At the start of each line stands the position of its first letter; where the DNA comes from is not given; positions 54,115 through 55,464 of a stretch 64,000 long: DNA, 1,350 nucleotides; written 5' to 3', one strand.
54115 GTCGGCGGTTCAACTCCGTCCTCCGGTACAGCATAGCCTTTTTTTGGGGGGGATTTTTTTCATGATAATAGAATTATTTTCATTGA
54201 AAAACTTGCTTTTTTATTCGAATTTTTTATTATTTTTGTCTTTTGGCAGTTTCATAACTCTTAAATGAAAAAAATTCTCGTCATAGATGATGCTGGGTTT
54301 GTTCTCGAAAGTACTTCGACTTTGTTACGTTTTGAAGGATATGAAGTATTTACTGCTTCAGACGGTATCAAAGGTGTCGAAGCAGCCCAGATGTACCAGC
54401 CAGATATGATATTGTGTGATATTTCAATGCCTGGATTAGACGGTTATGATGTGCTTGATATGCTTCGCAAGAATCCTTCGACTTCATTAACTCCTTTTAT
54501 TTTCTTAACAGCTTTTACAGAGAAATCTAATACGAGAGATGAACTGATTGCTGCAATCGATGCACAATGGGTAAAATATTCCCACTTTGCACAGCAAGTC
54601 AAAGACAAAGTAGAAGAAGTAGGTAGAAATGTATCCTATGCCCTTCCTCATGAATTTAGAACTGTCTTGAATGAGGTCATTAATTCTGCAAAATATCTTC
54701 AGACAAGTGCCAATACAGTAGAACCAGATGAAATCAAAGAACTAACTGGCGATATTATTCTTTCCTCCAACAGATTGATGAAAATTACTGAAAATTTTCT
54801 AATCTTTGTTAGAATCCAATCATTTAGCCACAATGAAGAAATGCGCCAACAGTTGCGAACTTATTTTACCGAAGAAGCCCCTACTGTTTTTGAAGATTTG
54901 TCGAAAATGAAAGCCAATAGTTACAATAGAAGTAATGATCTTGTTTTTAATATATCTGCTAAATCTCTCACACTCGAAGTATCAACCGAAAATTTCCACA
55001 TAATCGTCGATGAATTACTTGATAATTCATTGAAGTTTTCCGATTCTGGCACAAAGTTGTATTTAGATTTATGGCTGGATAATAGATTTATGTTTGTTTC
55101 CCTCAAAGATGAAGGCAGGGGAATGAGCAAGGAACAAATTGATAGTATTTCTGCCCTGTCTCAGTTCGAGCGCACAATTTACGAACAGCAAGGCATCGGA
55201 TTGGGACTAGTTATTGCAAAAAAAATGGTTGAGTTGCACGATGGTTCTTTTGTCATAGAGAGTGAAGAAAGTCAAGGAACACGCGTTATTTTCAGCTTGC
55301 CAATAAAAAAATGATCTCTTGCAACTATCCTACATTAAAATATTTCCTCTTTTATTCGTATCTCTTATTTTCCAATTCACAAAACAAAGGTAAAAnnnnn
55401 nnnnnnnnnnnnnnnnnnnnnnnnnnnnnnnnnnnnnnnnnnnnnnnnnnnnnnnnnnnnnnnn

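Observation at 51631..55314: PorX-type (receiver + PglZ) T9SS regulator with a nearby transmembrane-less receiver-histidine kinase hybrid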

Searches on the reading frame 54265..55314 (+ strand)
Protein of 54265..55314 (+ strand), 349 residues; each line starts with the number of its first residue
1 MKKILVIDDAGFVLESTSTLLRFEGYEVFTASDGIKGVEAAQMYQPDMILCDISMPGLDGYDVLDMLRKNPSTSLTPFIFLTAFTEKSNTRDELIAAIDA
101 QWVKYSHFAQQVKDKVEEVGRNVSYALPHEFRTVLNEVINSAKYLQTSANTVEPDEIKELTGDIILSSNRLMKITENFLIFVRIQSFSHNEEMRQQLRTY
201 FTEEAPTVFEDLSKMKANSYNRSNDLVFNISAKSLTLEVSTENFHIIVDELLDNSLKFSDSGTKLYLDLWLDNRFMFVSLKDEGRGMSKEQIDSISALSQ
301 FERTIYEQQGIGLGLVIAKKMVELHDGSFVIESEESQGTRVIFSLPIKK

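Call 3: search_protein_families(library=pfam, proteins=[window:54265-55314:+], max_evalue=0.01)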
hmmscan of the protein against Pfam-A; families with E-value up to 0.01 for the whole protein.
window:54265-55314:+ (349 aa): 4 families
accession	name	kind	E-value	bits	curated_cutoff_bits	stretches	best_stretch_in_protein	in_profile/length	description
PF02518.31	HATPase_c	-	3.4e-19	69.8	26.4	1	244-348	6-110/111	Histidine kinase-, DNA gyrase B-, and HSP90-like ATPase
PF00072.30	Response_reg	-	1.2e-18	67.8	30.2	1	4-99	1-94/111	Response regulator receiver domain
PF00512.31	HisKA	-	1.3e-05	25.6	26.9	1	126-186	8-65/66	His Kinase A (phospho-acceptor) domain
PF13581.12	HATPase_c_2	-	0.0083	16.6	27.4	0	238-325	26-112/127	Histidine kinase-like ATPase domain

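Call 4: search_protein_families(library=ncbifam, proteins=[window:54265-55314:+], max_evalue=0.01)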
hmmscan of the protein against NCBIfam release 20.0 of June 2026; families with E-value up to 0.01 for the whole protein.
window:54265-55314:+ (349 aa): 141 families (the best 25 are shown)
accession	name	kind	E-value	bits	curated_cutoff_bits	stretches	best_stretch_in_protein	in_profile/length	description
NF011874.0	PRK15347.1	equivalog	2.8e-31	108.4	852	2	127-348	405-615/921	two component system sensor kinase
NF008318.0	PRK11107.1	equivalog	9.3e-25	86.8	890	2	127-348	300-519/920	two-component sensor histidine kinase BarA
NF008099.0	PRK10841.1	equivalog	1.6e-24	85.8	920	2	127-347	477-690/949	two-component system sensor histidine kinase RcsC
TIGR02956.1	TMAO_torS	equivalog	1.5e-22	79.6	676.5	2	126-348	470-683/967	TMAO reductase system sensor histidine kinase/response regulator TorS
NF041880.1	EPS_EpsF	equivalog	4.8e-22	78.1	900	2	128-343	282-487/492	response regulator EpsF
NF033092.0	HK_WalK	equivalog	7e-21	74.4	725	1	114-347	366-594/594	cell wall metabolism sensor histidine kinase WalK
NF047874.1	MASE3_PAS_HK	subfamily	1.5e-20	73.6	560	1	117-348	395-626/655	MASE3 domain-containing sensor histidine kinase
NF038297.2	hybrid_HK_HrmK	equivalog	2.2e-20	72.8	725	2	129-348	244-458/607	hybrid histidine kinase/response regulator HrmK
NF047465.1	hybrid_HK_LvrA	exception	2e-19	69.1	1200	2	128-347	210-422/819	hybrid histidine kinase/response regulator LvrA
NF045595.1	HK_scytonemin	equivalog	2.1e-19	69.4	865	1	93-348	384-636/637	scytonemin biosynthesis sensor histidine kinase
NF033093.1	HK_VicK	exception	4.5e-19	68.4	680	1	114-348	203-436/448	cell wall metabolism sensor histidine kinase VicK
NF041947.1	LuxQ_Vibrio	equivalog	3.1e-18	65.1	1200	1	122-348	474-697/843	quorum-sensing autoinducer 2 sensor kinase/phosphatase LuxQ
NF008302.0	PRK11091.1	equivalog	6.9e-18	64.2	838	2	126-346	289-504/779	aerobic respiration two-component sensor histidine kinase ArcB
TIGR02966.1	phoR_proteo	equivalog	1.2e-16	60.6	334.2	1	117-342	111-330/333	phosphate regulon sensor histidine kinase PhoR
NF007135.0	PRK09581.1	equivalog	1.6e-16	60.2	474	1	2-90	3-91/457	PleD family two-component system response regulator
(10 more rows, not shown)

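Call 8: find_homologous_proteins(query=window:54265-55311:+, max_evalue=1e-10)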
Query window:54265-55311:+ (349 aa): 1727 proteins with E <= 1e-10 among 4411 candidates; the best 120 are listed.
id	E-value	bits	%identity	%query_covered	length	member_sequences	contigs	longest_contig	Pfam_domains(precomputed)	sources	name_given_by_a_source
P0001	5.6e-223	757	100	100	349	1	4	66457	PF02518.32,PF00512.32,PF00072.31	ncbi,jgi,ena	-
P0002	1.8e-209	713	93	100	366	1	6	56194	PF02518.32,PF00512.32,PF00072.31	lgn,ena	-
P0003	9.4e-163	559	73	100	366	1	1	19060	PF02518.32,PF00512.32,PF00072.31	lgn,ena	-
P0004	1.0e-157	543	69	100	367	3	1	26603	PF02518.32,PF00512.32,PF00072.31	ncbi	-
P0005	2.9e-144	498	64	99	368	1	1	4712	PF02518.32,PF00512.32,PF13589.13,PF00072.31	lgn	-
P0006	4.7e-142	491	63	99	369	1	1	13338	PF02518.32,PF00512.32,PF00072.31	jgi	jgi:DNA-binding response OmpR family regulator/anti-sigma regulatory factor (Ser/Thr protein kinase)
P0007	4.8e-141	488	64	99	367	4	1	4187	PF02518.32,PF00512.32,PF00072.31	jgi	jgi:CheY-like chemotaxis protein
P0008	1.4e-140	486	63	99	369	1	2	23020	PF02518.32,PF00512.32,PF00072.31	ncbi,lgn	ncbi:MAG: response regulator [Candidatus Kapaibacterium sp.]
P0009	3.4e-140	485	65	99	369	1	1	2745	PF02518.32,PF00072.31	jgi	jgi:two-component system, sensor histidine kinase and response regulator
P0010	1.2e-138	480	62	100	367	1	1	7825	PF02518.32,PF00512.32,PF00072.31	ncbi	-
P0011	2.5e-138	479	63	100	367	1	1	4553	PF02518.32,PF00512.32,PF00072.31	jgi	jgi:two-component system, sensor histidine kinase and response regulator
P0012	1.5e-137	476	61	100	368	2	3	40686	PF02518.32,PF00512.32,PF00072.31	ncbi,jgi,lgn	-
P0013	4.1e-136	472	63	99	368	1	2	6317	PF02518.32,PF00512.32,PF00072.31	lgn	-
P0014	1.4e-135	470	59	100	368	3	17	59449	PF02518.32,PF00072.31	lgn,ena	-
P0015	2.2e-135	469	63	100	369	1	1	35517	PF02518.32,PF00512.32,PF00072.31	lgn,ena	-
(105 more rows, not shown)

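Call 12: find_encoding_contigs(protein=P0002, flank=10000, max_places=3)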
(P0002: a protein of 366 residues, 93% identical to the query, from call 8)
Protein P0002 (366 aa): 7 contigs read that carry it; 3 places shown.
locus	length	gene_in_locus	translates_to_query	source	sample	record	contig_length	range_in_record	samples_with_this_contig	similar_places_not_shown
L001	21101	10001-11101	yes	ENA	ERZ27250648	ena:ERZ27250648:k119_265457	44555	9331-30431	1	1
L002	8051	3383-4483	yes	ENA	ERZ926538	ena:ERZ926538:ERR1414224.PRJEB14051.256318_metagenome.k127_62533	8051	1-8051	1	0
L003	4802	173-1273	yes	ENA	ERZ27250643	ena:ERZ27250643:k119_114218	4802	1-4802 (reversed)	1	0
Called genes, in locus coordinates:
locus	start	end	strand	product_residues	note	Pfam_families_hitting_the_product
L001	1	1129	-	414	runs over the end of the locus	-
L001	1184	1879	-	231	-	PF04264:YceI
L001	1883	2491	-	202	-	PF04264:YceI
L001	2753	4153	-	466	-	PF00072:Response_reg, PF00158:Sigma54_activat, PF14532:Sigma54_activ_2, PF25601:AAA_lid_14, PF02954:HTH_8 (weak)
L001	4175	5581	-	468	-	PF00512:HisKA, PF02518:HATPase_c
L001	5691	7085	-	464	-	PF00989:PAS, PF08448:PAS_4, PF08447:PAS_3 (weak), PF13426:PAS_9, PF08448:PAS_4 (weak), PF13426:PAS_9 (weak), PF08448:PAS_4, PF13426:PAS_9 (weak), +1 more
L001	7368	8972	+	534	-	PF00072:Response_reg, PF08665:PglZ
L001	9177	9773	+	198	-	PF02577:BFN_dom, PF02151:UVR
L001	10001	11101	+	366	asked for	PF00072:Response_reg, PF00512:HisKA (weak), PF02518:HATPase_c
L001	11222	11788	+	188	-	PF08534:Redoxin, PF00578:AhpC-TSA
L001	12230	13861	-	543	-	PF07837:FTCD_N, PF02971:FTCD, PF04961:FTCD_C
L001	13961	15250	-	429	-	PF05195:AMP_N, PF00557:Peptidase_M24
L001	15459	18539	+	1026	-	PF13860:FlgD_ig, PF18962:Por_Secre_tail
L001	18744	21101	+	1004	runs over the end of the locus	PF13860:FlgD_ig (weak), PF18962:Por_Secre_tail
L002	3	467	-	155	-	?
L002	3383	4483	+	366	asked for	PF00072:Response_reg, PF00512:HisKA (weak), PF02518:HATPase_c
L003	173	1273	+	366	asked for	PF00072:Response_reg, PF00512:HisKA (weak), PF02518:HATPase_c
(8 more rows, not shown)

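Call 13: find_encoding_contigs(protein=P0003, flank=10000, max_places=2)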
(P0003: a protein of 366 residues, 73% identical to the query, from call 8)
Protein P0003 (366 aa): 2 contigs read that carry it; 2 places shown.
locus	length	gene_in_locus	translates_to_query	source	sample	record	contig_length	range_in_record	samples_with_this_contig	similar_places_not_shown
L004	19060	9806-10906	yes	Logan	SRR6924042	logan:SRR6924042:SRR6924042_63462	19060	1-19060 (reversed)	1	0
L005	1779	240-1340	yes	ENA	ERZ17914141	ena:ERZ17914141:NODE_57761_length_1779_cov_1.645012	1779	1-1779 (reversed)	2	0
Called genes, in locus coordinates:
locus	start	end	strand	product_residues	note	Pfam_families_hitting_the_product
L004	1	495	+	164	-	?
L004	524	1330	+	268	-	PF01569:PAP2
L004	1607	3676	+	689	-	-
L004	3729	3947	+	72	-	-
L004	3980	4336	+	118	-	PF01850:PIN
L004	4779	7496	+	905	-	PF13188:PAS_8 (faint), PF08447:PAS_3, PF00989:PAS, PF13426:PAS_9 (weak), PF24820:Diguanyl_cycl_sensor (faint), PF08448:PAS_4 (weak), PF13426:PAS_9, PF02518:HATPase_c, +2 more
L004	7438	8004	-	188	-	PF01569:PAP2, PF14378:PAP2_3 (weak)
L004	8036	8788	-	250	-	-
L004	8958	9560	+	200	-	PF02577:BFN_dom, PF02151:UVR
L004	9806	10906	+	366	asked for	PF00072:Response_reg, PF00512:HisKA (weak), PF02518:HATPase_c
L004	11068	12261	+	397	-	PF01520:Amidase_3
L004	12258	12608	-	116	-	-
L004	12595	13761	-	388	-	PF00535:Glycos_transf_2, PF26629:GT2_TM_C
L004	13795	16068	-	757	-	PF13371:TPR_9 (weak), PF13432:TPR_16, PF00515:TPR_1, PF07719:TPR_2 (weak), PF13181:TPR_8 (weak), PF13414:TPR_11 (weak), PF23914:TPR_CcmH_CycH (weak), PF00515:TPR_1 (weak), +17 more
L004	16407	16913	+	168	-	-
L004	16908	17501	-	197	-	PF00551:Formyl_trans_N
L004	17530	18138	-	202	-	PF02545:Maf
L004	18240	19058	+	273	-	?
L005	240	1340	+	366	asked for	PF00072:Response_reg, PF00512:HisKA (weak), PF02518:HATPase_c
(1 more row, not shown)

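Call 14: find_encoding_contigs(protein=P0004, flank=10000, max_places=2)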
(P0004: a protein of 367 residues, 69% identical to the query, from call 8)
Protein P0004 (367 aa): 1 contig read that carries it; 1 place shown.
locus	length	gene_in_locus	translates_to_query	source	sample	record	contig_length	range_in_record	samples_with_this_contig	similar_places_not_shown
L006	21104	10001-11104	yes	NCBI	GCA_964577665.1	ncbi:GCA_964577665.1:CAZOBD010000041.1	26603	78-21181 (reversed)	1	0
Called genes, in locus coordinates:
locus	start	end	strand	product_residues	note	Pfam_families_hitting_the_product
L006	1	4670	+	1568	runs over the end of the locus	PF13860:FlgD_ig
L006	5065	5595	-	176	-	PF00156:Pribosyltran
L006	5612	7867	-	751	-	PF18962:Por_Secre_tail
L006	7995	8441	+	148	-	PF04074:DUF386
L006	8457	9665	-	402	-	PF02515:CoA_transf_3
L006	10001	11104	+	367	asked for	PF00072:Response_reg, PF00512:HisKA (faint), PF02518:HATPase_c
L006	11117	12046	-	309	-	PF04055:Radical_SAM (weak)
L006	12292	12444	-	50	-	-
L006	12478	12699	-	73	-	-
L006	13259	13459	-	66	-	-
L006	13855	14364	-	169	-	PF11969:DcpS_C (weak), PF01230:HIT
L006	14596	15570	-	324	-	-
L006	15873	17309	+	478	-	PF01370:Epimerase (weak), PF05368:NmrA (weak), PF13460:NAD_binding_10, PF11066:DUF2867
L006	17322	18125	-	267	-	PF13174:TPR_6 (faint), PF13428:TPR_14 (faint), PF05036:SPOR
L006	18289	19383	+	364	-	PF03033:Glyco_transf_28, PF04101:Glyco_tran_28_C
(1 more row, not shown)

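Call 15: find_related_loci(query=A1, collection=genome_contigs, flank=10000)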
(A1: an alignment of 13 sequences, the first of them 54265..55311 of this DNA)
Query A1 (349 aa) in genome_contigs; peptide patterns used: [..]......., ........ (x = any residue, [..] = any of these).
397 stretches matched a pattern; 358 encode a relative of the query (tblastn E <= 1e-3); the best 80 are kept; 80 distinct loci.
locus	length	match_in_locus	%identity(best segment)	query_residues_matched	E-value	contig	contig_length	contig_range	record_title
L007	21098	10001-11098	69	1-349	5e-173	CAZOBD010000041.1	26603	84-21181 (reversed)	MAG TPA_asm: uncultured Hyphomicrobiales bacterium isolate SRP141376_co4_174 genome assembly, contig: NODE_3294_length_2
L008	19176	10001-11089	63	1-346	3e-153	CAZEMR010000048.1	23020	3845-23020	MAG TPA_asm: uncultured Hyphomicrobiales bacterium isolate SRP252850_co1_161 genome assembly, contig: NODE_3969_length_2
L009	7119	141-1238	61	1-349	1e-150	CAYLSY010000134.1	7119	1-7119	MAG TPA_asm: uncultured Hyphomicrobiales bacterium isolate SRP167436_co1_339 genome assembly, contig: NODE_17757_length_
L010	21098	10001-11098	60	1-349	4e-147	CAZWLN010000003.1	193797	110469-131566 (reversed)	MAG TPA_asm: uncultured Hyphomicrobiales bacterium isolate binchicken_co20_189 genome assembly, contig: NODE_141_length_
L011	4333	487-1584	59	1-349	4e-150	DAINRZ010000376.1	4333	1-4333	MAG TPA_asm: Candidatus Kapaibacterium sp. isolate CTOTU29498 NODE_11354_length_4333_cov_6.021505, whole genome shotgun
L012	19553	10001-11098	58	1-349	4e-143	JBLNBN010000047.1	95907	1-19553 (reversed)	MAG: Chloroflexota bacterium isolate MAG150 PRJNA951521_bin11_renamed_46, whole genome shotgun sequence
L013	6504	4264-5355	60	1-347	4e-143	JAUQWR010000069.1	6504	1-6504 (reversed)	MAG: Candidatus Kapaibacterium sp. isolate BIN8 contig_30041, whole genome shotgun sequence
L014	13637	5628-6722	59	1-348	3e-142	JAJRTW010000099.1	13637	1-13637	MAG: Bacteroidetes bacterium isolate Dive96_bin10.128 k141_1799464, whole genome shotgun sequence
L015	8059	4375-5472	58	1-349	1e-140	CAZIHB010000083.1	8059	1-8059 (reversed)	MAG TPA_asm: uncultured Hyphomicrobiales bacterium isolate SRP216815_co1_109 genome assembly, contig: NODE_12635_length_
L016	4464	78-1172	58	1-348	2e-142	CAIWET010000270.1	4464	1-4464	MAG: uncultured Ignavibacteria bacterium isolate Loclat_bin-16206 genome assembly, contig: bin-16206:270/654, whole geno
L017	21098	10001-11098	57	1-349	2e-139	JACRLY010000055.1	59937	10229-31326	MAG: Ignavibacteriae bacterium isolate NC_groundwater_1893_Pr3_B-0.1um_34_8 SR2-18-B1_coassembly_106794, whole genome sh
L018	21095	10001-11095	57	2-349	2e-138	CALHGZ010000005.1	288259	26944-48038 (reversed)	MAG: Candidatus Kapabacteria bacterium isolate N1_Bin_METABAT__253_1 genome assembly, contig: c_000000217030, whole geno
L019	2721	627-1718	57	1-347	1e-145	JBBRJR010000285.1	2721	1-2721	MAG: Candidatus Kapaibacterium sp. isolate Co_metawrap_2877 Cmw_2877_k141_21817790_length_2721_cov_6.0000, whole genome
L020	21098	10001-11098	57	1-349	1e-137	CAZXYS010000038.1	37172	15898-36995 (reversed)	MAG TPA_asm: uncultured Hyphomicrobiales bacterium isolate SRP141376_co1_372 genome assembly, contig: NODE_2628_length_3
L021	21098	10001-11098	59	1-349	2e-137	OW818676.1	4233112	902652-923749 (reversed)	metagenome genome assembly, chromosome: 1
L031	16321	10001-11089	56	2-347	4e-132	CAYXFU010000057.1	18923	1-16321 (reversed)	MAG TPA_asm: uncultured Hyphomicrobiales bacterium isolate SRP272421_co4_697 genome assembly, contig: NODE_7147_length_1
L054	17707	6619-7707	53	1-346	2e-122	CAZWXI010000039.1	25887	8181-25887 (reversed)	MAG TPA_asm: uncultured Hyphomicrobiales bacterium isolate SRP093185_co1_13 genome assembly, contig: NODE_1037_length_25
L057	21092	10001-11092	53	2-346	8e-121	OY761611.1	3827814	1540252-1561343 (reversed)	MAG: Candidatus Kapabacteria bacterium isolate 963550f5-4d88-4eb0-99f7-25ebda648600 genome assembly, chromosome: 1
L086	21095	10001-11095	47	1-347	3e-107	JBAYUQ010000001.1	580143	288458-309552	MAG: Candidatus Kapaibacterium sp. isolate SO_2016_LW3_39 scaffold00003_LW162_2016, whole genome shotgun sequence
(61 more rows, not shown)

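Call 22: find_encoding_contigs(protein=P0001, flank=2000, max_places=6)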
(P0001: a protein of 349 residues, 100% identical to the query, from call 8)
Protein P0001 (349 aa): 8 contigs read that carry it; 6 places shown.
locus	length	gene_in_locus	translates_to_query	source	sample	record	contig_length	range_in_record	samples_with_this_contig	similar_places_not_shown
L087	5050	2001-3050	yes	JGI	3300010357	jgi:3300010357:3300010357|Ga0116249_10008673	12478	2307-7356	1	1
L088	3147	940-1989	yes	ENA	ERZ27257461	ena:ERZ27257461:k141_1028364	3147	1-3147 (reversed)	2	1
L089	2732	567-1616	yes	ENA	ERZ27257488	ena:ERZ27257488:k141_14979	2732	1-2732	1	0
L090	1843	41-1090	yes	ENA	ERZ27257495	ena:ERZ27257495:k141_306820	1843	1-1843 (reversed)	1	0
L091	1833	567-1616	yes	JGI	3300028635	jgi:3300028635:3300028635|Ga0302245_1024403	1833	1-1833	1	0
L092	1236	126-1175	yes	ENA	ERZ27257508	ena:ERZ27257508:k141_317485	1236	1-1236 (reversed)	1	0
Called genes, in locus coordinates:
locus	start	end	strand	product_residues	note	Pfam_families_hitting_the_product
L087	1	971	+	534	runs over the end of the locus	PF00072:Response_reg, PF08665:PglZ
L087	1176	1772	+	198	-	PF02577:BFN_dom, PF02151:UVR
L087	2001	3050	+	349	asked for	PF00072:Response_reg, PF00512:HisKA (faint), PF02518:HATPase_c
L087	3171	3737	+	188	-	PF08534:Redoxin, PF00578:AhpC-TSA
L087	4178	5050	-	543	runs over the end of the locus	PF07837:FTCD_N, PF02971:FTCD, PF04961:FTCD_C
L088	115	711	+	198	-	PF02577:BFN_dom, PF02151:UVR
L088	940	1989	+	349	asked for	PF00072:Response_reg, PF00512:HisKA (faint), PF02518:HATPase_c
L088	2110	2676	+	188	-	PF08534:Redoxin, PF00578:AhpC-TSA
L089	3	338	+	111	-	?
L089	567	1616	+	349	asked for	PF00072:Response_reg, PF00512:HisKA (faint), PF02518:HATPase_c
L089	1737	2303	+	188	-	PF08534:Redoxin, PF00578:AhpC-TSA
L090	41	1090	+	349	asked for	PF00072:Response_reg, PF00512:HisKA (faint), PF02518:HATPase_c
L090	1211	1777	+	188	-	PF08534:Redoxin, PF00578:AhpC-TSA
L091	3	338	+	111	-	?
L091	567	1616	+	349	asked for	PF00072:Response_reg, PF00512:HisKA (faint), PF02518:HATPase_c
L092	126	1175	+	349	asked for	PF00072:Response_reg, PF00512:HisKA (faint), PF02518:HATPase_c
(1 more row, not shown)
